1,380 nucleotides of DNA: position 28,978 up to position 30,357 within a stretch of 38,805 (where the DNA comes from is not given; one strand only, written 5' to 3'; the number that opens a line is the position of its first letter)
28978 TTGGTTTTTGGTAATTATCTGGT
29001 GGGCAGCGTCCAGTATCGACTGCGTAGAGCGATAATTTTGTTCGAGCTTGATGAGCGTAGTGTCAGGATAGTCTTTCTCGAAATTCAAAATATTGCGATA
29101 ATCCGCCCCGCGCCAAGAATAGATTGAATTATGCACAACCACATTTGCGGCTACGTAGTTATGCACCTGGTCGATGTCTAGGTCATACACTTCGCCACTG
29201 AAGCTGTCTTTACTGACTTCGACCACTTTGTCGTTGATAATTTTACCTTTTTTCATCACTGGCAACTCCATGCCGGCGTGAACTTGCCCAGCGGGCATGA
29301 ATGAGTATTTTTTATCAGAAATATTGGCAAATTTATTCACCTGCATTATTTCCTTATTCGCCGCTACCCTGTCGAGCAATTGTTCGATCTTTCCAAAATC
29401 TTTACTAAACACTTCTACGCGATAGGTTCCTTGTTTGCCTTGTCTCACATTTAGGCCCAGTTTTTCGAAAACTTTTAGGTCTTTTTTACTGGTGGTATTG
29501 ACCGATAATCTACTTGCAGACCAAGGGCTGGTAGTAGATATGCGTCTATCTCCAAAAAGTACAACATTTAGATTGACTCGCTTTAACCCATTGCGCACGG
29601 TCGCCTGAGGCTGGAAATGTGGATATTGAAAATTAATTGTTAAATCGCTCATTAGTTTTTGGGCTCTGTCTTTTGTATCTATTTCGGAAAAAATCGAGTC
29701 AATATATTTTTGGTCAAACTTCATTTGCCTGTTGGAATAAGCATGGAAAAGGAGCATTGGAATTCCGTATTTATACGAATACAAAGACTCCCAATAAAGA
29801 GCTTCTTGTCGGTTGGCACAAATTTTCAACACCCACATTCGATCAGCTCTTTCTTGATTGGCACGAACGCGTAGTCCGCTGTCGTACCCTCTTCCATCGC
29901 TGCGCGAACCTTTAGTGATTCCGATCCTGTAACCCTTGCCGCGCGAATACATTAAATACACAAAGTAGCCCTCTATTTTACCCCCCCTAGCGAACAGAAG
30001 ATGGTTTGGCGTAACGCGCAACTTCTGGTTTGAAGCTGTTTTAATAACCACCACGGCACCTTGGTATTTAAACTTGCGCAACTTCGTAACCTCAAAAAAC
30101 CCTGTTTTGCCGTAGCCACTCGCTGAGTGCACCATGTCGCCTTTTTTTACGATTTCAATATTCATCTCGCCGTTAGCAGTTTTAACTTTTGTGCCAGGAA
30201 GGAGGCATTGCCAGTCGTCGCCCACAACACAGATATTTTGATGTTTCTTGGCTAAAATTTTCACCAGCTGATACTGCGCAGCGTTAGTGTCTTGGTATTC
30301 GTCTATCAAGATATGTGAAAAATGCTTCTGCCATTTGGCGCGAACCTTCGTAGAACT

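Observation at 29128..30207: Intein in helicase motif III of PcrA/UvrD, with a non-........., GIY-YIG/T5orf172-like central domain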

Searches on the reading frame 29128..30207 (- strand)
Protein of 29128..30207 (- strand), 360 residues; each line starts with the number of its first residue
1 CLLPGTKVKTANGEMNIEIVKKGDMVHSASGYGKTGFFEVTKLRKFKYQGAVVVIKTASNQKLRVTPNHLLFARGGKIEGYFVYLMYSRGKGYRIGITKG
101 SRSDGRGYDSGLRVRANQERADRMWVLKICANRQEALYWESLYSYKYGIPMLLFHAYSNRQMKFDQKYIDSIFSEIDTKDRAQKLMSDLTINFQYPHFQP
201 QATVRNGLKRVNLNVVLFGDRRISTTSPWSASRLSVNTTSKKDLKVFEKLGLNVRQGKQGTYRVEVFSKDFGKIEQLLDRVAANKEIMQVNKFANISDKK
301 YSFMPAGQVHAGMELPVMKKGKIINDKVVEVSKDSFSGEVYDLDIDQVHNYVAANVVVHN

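Call 4: search_protein_families(library=pfam, proteins=[window:29128-30207:-], max_evalue=10)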
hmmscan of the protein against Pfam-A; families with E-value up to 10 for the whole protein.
window:29128-30207:- (360 aa): 3 families
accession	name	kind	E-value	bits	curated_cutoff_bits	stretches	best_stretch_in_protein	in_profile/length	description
PF14890.11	Intein_splicing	-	4.2e-15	56.3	35.8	2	264-360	102-155/155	Intein splicing domain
PF01079.26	Hint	-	7.1e-05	22.9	29.7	1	5-74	17-89/213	Hint module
PF13403.11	Hint_2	-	9.4e-05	23.3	28.4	1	1-33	2-34/147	Hint domain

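Call 5: search_protein_families(library=ncbifam, proteins=[window:29128-30207:-], max_evalue=1)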
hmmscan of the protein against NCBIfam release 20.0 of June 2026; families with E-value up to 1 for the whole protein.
window:29128-30207:- (360 aa): 6 families
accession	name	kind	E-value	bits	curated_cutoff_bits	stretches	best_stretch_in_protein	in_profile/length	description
TIGR01445.1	intein_Nterm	domain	3.2e-07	31.2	24.5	1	1-72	1-82/83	intein N-terminal splicing region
NF045703.1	rSAM_Tes_intein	exception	5.7e-07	27.7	1700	2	33-73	212-252/1040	tetraether lipid synthase Tes, intein-containing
NF011418.0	PRK14845.1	equivalog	2.8e-06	25.4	756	2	14-76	55-117/1049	translation initiation factor IF-2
NF005852.0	PRK07773.1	equivalog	0.00044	18.6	780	1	311-360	778-826/886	replicative DNA helicase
NF007780.0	PRK10470.1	equivalog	0.013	15.9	125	1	266-315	19-67/95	ribosome hibernation promoting factor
TIGR01443.1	intein_Cterm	domain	0.031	14.5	15.6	1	339-360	1-23/24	intein C-terminal splicing region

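Call 6: search_protein_families(library=phrogs, proteins=[window:29128-30207:-], max_evalue=10)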
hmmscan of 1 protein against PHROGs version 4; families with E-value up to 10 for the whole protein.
window:29128-30207:- (360 aa): 3 families
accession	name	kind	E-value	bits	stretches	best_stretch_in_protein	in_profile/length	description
phrog_15127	-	head and packaging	0.015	14.8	1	36-73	253-290/602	head protein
phrog_18216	-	unknown function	0.029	15.4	1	266-326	14-80/139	-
phrog_36001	-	unknown function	0.037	13.2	1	1-80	97-171/715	-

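Call 7: search_solved_structures(query=window:29128-30207:-, max_evalue=10, show_alignments=3)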
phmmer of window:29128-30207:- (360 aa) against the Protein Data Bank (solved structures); distinct sequences matched with E-value up to 10: 12.
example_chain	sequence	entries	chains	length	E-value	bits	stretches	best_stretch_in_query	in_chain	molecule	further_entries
4e2u_A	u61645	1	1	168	0.013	17.9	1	302-360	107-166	Pho radA intein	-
4o1r_A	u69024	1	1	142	0.014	17.9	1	314-360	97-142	Replicative DNA helicase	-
2jmz_A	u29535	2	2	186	0.038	16.4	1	309-354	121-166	Hypothetical protein MJ0781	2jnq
2cw7_A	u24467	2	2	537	0.054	15.9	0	314-354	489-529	Endonuclease PI-PkoII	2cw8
2lqm_A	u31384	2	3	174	0.085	15.3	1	316-360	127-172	Pho radA intein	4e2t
6rpq_A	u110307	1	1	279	0.13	14.7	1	320-360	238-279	Ubiquitin-like protein SMT3,1108aa long hypothetical cell division control protein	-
3ifj_A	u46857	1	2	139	0.26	13.7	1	300-360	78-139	Endonuclease PI-MtuI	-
1mi8_A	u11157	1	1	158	0.5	12.8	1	309-359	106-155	DnaB intein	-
6rpp_A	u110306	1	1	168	0.72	12.3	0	300-359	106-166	Cell division control protein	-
3igd_A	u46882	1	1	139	0.79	12.1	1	300-360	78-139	Endonuclease PI-MtuI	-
2in0_A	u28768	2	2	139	0.84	12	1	300-360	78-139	Endonuclease PI-MtuI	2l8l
2in9_A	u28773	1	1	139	0.94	11.9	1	300-360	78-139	Endonuclease PI-MtuI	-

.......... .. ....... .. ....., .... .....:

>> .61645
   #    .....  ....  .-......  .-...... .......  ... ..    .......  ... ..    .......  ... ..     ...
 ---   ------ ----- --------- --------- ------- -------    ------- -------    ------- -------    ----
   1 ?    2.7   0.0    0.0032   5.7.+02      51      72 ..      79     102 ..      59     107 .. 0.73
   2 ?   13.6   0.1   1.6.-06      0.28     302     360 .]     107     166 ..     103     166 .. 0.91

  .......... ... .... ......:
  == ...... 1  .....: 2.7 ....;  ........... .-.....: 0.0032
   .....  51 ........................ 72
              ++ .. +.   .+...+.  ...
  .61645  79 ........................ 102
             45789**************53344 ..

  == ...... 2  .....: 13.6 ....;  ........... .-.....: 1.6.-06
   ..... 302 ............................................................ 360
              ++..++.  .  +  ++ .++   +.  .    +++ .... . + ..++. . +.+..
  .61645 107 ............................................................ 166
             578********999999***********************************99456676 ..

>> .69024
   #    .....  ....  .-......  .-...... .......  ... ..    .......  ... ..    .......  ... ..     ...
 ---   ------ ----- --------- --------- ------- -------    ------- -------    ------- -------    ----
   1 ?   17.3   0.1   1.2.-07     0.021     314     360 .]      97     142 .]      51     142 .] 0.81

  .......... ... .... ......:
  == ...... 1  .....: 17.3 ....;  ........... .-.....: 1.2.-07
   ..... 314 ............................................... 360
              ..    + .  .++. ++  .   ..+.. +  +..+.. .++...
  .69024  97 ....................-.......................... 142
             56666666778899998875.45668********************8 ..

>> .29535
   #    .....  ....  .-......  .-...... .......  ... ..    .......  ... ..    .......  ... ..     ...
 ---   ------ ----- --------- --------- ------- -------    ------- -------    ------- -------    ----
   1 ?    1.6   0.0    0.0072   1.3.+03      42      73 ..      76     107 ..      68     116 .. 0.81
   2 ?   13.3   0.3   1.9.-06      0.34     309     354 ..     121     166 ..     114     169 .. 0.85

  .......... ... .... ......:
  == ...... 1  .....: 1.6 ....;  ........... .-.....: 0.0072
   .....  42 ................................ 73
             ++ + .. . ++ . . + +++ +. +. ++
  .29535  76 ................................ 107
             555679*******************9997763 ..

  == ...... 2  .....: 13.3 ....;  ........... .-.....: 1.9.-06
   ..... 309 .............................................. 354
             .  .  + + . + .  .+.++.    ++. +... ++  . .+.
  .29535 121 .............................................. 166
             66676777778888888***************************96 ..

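Call 8: find_homologous_proteins(query=window:29128-30207:-, max_evalue=0.001)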
Query window:29128-30207:- (360 aa): 17 proteins with E <= 0.001 among 6021 candidates.
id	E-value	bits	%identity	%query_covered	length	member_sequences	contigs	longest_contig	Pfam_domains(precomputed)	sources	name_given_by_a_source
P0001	3.7e-144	498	60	100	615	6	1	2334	PF13604.13,PF13245.13,PF01079.26,PF00580.28,PF14890.12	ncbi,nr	ncbi:UvrD-helicase domain-containing protein, partial [Candidatus Saccharibacteria bacterium]|nr:Uvr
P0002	9.3e-127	441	54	100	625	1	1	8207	PF13604.13,PF13245.13,PF01079.26,PF00580.28,PF14890.12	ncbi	ncbi:MAG: UvrD-helicase domain-containing protein, partial [Candidatus Microsaccharimonas sp.]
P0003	1.6e-122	427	54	98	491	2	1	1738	PF13361.13,PF14890.12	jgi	jgi:DNA helicase-2/ATP-dependent DNA helicase PcrA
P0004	1.3e-93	332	59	68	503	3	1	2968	PF13604.13,PF13245.13,PF01079.26,PF00580.28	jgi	jgi:DNA helicase-2/ATP-dependent DNA helicase PcrA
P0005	1.3e-72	263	43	83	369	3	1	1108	PF14890.12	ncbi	ncbi:MAG: ATP-dependent DNA helicase PcrA, partial [Patescibacteria group bacterium]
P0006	1.6e-68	250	51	65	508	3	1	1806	PF13604.13,PF13245.13,PF13401.13,PF01079.26,PF00580.28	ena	-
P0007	7.3e-66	241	40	84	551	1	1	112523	PF13361.13,PF14890.12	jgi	jgi:DNA helicase II / ATP-dependent DNA helicase PcrA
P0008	4.0e-65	238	56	53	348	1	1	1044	PF13245.13,PF00580.28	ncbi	ncbi:MAG: UvrD-helicase domain-containing protein, partial [Acidobacteriota bacterium]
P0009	1.1e-64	237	39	89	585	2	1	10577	PF13086.13,PF13245.13,PF01079.26,PF00580.28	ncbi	-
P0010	1.4e-64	237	60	52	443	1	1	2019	PF13604.13,PF13245.13,PF00580.28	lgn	-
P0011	4.9e-64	235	53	57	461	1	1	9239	PF13604.13,PF13245.13,PF01079.26,PF00580.28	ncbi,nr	ncbi:UvrD-helicase domain-containing protein, partial [Candidatus Saccharibacteria bacterium]|nr:Uvr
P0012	4.9e-57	212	52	56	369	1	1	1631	PF13245.13,PF00580.28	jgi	jgi:DNA helicase-2/ATP-dependent DNA helicase PcrA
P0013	3.3e-45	173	66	20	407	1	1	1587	PF13086.13,PF13604.13,PF13245.13,PF01079.26,PF00580.28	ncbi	ncbi:MAG: UvrD-helicase domain-containing protein, partial [Patescibacteria group bacterium]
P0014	1.4e-39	154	60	34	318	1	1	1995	PF13245.13,PF00580.28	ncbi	-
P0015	1.4e-29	122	57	29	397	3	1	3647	PF13604.13,PF13245.13,PF01079.26,PF00580.28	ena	-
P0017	4.6e-24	103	41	38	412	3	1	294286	PF13086.13,PF13604.13,PF13245.13,PF00580.28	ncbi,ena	-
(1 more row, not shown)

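Call 21: predict_structure(alignment_id=A1)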
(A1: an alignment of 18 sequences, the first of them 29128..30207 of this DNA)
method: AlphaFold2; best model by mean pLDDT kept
length: 360 residues; sequences in the alignment: 18
mean_pLDDT: 85.4   pTM: 0.84
mean pLDDT of the five models: 85.4, 85.3, 83.6, 82.2, 82.1
residues with pLDDT >= 90: 175; 70-90: 147; 50-70: 34; < 50: 4
segments of 3 or more residues with pLDDT < 50: 154-157
pLDDT, mean of each block of 10 residues (from residue 1): 96 96 93 90 96 97 96 85 88 87 60 79 91 94 93 54 68 84 94 88 59 83 74 83 78 79 85 85 70 89 94 94 94 97 90 94
secondary structure, 60 per line:
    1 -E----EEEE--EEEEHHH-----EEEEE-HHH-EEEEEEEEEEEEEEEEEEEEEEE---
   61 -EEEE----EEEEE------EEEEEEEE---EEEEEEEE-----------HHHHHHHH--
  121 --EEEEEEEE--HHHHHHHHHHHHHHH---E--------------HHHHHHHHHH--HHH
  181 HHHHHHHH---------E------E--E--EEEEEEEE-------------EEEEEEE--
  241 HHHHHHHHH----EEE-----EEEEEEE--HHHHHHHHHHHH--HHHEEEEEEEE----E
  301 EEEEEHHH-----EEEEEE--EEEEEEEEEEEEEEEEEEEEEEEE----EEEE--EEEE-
elements in order: E7-10 E13-16 E25-29 E35-57 E62-65 E70-74 E81-88 E92-99 H111-118 E123-130 H133-147 H166-175 H178-188 E211-218 E232-238 H241-249 E254-256 E262-268 H271-282 E288-295 E300-305 E314-319 E322-345 E350-353 E356-359

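Call 25: fold_search(model_id=the predicted structure, library=pdb)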
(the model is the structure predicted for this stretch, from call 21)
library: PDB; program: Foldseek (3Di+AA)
matches with E <= 10: 508; with E <= 0.001: 26
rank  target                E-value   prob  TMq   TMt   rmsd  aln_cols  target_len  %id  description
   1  7qsu                  4.7e-07  1.00  0.28  0.28  23.1       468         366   13  Crystal structure of homing endonuclease-associated TliVMA intein (C1A, d333-339) (released 2022-03-30)
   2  1vde_A                4.7e-07  1.00  0.28  0.24  25.6       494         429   12  PI-SCEI, A HOMING ENDONUCLEASE WITH PROTEIN SPLICING ACTIVITY (released 1998-04-08)
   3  1vde_B                9.7e-07  1.00  0.28  0.24  26.2       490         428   13  PI-SCEI, A HOMING ENDONUCLEASE WITH PROTEIN SPLICING ACTIVITY (released 1998-04-08)
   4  7qst                  1.4e-06  1.00  0.27  0.27  20.7       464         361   15  Crystal structure of homing endonuclease-associated PhoVMA intein (C1A) (released 2022-03-30)
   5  1ef0_A                1.6e-06  1.00  0.27  0.23  25.8       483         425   13  CRYSTAL STRUCTURE OF PI-SCEI MINIPRECURSOR (released 2000-06-07)
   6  2cw7                  2.2e-06  1.00  0.26  0.18  22.7       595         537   12  Crystal structure of intein homing endonuclease II (released 2006-04-18)
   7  1dfa                  2.4e-06  1.00  0.28  0.25  25.3       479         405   13  CRYSTAL STRUCTURE OF PI-SCEI IN C2 SPACE GROUP (released 1999-12-08)
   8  1um2_A                6.8e-06  1.00  0.28  0.25  26.3       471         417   13  Crystal Structure of the Vma1-Derived Endonuclease with the Ligated Extein Segment (released 2004-09-22)
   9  1ef0_B                7.1e-06  1.00  0.27  0.25  26.2       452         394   13  CRYSTAL STRUCTURE OF PI-SCEI MINIPRECURSOR (released 2000-06-07)
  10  7qss                  1.4e-05  1.00  0.29  0.24  21.9       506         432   14  Crystal structure of homing endonuclease-associated TliVMA intein (C1A) (released 2022-03-30)
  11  1jva_A                1.6e-05  1.00  0.27  0.23  26.1       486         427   13  CRYSTAL STRUCTURE OF THE VMA1-DERIVED ENDONUCLEASE BEARING THE N AND C EXTEIN PROPEPTIDES (released 2002-08-29)
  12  1gpp                  1.9e-05  1.00  0.30  0.47  14.3       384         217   10  Crystal structure of the S.cerevisiae Homing Endonuclease PI-SceI Domain I (released 2002-09-19)
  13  6tyy                  2.4e-05  1.00  0.35  0.83   5.3       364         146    9  Hedgehog autoprocessing mutant D46H (released 2019-11-20)
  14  1lws_A                2.6e-05  1.00  0.27  0.23  25.8       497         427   14  Crystal structure of the intein homing endonuclease PI-SceI bound to its recognition sequence (released 2002-09-27)
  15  1at0                  3.2e-05  1.00  0.35  0.84   4.5       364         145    9  17-kDA fragment of hedgehog C-terminal autoprocessing domain (released 1997-11-12)
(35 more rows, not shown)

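Call 96: find_encoding_contigs(protein=P0017, flank=3500, max_places=1)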
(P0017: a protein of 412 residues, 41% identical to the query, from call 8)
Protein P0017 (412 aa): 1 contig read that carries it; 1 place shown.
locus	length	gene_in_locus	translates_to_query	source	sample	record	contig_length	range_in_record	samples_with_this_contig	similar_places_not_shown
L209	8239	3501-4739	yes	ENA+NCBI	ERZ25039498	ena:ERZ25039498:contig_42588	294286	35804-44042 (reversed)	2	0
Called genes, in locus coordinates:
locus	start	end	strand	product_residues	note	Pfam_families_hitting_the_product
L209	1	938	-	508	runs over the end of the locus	PF00221:Lyase_aromatic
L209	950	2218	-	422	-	PF07969:Amidohydro_3, PF01979:Amidohydro_1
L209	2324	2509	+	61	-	-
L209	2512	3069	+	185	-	PF00857:Isochorismatase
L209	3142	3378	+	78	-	-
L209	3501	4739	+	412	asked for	PF00580:UvrD-helicase, PF13086:AAA_11 (weak), PF13245:AAA_19, PF13604:AAA_30 (faint)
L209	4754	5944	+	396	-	PF14890:Intein_splicing, PF13361:UvrD_C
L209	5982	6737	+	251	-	PF13361:UvrD_C, PF13538:UvrD_C_2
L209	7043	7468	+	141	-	-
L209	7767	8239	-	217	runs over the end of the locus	-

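Call 97: find_encoding_contigs(protein=P0007, flank=3500, max_places=1)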
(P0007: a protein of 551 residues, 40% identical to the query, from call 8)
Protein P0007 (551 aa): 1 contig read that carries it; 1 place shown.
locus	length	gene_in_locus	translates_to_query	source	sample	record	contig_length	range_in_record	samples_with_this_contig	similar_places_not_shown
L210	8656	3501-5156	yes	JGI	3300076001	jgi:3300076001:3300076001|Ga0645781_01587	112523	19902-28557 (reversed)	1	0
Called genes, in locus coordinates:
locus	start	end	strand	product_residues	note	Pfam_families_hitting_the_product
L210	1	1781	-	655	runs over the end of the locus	PF00496:SBP_bac_5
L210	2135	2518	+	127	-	PF01741:MscL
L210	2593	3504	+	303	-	PF00580:UvrD-helicase, PF13245:AAA_19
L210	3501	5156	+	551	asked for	PF14890:Intein_splicing, PF13361:UvrD_C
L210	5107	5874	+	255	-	PF13361:UvrD_C, PF13538:UvrD_C_2, PF21196:PcrA_UvrD_tudor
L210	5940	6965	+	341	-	PF00483:NTP_transferase, PF25087:GMPPB_C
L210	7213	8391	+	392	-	PF00155:Aminotran_1_2, PF00266:Aminotran_5, PF01041:DegT_DnrJ_EryC1, PF01053:Cys_Met_Meta_PP (weak)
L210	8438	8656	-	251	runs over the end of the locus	PF03073:TspO_MBR (weak)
